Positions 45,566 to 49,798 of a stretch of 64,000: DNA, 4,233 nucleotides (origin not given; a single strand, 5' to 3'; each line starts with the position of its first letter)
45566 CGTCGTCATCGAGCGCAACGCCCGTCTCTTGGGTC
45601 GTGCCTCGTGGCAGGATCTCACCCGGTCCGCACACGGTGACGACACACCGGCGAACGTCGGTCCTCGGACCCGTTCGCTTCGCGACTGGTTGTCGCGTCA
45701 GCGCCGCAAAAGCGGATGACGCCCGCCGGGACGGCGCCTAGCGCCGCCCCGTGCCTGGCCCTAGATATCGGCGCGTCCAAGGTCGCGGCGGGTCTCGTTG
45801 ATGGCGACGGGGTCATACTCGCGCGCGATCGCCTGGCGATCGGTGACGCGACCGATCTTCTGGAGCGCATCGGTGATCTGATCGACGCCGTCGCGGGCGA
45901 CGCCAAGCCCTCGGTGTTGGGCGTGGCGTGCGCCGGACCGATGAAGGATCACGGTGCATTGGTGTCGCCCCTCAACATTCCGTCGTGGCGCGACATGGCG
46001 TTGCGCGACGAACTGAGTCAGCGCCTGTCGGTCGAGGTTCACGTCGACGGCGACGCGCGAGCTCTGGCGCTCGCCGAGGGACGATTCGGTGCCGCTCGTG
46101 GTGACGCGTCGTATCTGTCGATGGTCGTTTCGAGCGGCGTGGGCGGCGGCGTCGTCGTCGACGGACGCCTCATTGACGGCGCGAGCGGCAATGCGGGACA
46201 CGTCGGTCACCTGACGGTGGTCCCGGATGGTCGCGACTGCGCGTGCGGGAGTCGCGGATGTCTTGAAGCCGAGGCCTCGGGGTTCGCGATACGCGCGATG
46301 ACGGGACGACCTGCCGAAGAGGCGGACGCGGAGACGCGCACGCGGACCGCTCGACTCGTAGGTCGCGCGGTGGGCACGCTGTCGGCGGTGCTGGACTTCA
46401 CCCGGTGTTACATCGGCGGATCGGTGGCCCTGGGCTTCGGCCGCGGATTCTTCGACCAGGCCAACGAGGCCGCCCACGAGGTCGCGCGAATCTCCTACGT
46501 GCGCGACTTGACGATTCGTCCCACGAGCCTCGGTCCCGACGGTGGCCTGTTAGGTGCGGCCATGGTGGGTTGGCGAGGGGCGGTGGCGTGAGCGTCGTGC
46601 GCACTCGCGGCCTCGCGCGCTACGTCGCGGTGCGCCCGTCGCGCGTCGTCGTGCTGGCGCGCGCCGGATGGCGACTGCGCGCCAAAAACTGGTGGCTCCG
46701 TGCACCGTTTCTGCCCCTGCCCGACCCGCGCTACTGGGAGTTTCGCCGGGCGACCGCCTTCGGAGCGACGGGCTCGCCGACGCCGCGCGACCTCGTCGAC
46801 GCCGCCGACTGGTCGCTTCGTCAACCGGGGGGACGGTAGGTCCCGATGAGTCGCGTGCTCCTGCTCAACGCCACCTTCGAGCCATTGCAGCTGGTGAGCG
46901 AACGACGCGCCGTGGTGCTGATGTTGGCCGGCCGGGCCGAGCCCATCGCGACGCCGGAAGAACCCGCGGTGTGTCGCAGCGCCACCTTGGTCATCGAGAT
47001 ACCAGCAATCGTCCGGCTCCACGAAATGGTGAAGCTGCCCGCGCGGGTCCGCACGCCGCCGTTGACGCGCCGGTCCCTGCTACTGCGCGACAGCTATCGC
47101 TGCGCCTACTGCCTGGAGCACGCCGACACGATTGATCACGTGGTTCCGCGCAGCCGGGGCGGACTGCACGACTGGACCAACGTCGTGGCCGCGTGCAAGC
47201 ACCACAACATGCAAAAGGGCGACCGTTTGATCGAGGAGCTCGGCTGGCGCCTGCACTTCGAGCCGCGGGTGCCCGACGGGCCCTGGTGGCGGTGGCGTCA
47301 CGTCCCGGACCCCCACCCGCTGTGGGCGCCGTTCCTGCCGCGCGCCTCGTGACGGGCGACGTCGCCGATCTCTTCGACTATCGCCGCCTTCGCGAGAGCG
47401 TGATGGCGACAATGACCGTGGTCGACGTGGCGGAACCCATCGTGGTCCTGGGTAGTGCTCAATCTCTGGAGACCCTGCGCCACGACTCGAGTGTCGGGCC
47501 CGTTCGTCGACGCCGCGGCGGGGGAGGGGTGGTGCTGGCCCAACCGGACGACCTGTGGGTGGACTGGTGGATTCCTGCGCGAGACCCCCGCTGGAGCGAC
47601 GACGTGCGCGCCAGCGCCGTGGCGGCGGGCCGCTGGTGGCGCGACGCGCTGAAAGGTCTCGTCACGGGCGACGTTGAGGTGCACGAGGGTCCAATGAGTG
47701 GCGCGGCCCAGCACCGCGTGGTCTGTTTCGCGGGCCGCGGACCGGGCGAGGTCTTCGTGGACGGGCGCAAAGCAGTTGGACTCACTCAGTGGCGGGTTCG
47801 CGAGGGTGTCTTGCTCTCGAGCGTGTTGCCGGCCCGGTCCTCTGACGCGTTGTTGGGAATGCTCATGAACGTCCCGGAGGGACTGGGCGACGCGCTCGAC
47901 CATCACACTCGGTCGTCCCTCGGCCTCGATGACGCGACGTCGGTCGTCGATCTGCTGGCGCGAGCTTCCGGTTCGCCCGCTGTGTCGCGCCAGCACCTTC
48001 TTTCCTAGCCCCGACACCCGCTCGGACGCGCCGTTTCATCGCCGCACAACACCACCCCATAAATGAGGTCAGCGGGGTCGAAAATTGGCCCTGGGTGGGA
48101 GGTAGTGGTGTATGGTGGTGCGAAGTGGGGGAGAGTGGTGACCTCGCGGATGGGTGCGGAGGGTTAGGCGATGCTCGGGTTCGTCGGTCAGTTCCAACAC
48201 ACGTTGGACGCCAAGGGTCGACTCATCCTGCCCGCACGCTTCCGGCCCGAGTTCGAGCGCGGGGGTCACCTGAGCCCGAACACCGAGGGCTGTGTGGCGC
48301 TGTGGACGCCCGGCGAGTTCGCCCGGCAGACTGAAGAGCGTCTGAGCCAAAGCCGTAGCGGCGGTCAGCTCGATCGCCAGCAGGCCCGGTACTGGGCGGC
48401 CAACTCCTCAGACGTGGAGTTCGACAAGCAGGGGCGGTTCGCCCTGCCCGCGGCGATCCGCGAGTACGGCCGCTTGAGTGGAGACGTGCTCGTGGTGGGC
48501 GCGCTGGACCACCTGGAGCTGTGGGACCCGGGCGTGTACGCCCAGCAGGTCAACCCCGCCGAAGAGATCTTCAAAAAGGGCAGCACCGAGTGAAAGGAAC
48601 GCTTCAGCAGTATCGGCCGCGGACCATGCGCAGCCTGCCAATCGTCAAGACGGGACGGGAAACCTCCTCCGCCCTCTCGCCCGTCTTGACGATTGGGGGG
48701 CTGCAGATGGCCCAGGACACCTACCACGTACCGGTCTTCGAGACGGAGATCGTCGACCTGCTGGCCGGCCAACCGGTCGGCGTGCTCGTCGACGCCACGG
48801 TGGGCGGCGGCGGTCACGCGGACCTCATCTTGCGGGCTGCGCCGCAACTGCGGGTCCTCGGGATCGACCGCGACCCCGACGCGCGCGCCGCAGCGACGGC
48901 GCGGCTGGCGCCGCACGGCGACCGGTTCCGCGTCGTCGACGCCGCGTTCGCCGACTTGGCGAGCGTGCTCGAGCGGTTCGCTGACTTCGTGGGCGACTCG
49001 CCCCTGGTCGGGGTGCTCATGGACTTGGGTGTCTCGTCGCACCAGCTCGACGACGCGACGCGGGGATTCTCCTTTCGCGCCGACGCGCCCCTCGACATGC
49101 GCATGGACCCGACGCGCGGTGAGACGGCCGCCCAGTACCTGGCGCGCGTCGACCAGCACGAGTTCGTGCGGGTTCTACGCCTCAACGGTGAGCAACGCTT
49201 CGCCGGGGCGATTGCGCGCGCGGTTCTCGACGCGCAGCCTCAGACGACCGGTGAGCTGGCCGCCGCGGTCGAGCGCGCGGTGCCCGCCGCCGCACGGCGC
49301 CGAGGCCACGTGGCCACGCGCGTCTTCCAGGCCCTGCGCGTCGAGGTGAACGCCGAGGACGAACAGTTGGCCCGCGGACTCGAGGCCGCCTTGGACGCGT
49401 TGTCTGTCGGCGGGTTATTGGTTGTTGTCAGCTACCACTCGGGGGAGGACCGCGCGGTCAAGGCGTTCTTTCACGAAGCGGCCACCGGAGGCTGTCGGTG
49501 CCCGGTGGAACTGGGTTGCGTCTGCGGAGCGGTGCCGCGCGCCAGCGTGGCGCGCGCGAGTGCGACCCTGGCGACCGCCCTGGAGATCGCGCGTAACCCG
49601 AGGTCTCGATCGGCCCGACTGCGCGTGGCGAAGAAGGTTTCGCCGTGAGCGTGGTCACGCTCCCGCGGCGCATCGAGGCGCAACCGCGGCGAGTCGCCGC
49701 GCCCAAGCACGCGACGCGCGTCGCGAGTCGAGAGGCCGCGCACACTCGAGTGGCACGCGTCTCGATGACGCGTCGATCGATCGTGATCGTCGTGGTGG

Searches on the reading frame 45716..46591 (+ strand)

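Call 52: search_protein_families(library=pfam, proteins=[window:45716-46591:+], max_evalue=0.00001)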
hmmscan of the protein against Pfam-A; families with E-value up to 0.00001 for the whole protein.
window:45716-46591:+ (291 aa): 1 family
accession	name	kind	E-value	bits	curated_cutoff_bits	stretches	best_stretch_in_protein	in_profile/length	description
PF00480.26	ROK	-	4.6e-46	158.1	22.9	1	13-283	1-289/294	ROK family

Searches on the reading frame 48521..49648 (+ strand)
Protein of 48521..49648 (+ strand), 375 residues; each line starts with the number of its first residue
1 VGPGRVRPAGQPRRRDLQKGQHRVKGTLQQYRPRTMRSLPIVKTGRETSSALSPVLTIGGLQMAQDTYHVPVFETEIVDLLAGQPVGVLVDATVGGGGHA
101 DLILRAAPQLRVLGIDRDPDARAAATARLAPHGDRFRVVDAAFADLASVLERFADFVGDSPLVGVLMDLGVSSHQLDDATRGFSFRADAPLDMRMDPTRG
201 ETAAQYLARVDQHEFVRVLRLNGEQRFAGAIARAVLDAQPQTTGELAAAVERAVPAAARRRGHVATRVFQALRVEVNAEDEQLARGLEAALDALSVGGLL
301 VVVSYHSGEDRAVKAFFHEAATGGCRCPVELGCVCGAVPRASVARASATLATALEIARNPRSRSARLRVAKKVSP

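Call 52: search_protein_families(library=pfam, proteins=[window:48521-49648:+], max_evalue=0.00001)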
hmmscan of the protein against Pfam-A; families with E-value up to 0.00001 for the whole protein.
window:48521-49648:+ (375 aa): 1 family
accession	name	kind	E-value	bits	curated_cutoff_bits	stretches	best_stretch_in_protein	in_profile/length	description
PF01795.25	Methyltransf_5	-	1.5e-86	291.1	27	1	68-372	3-308/309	MraW methylase family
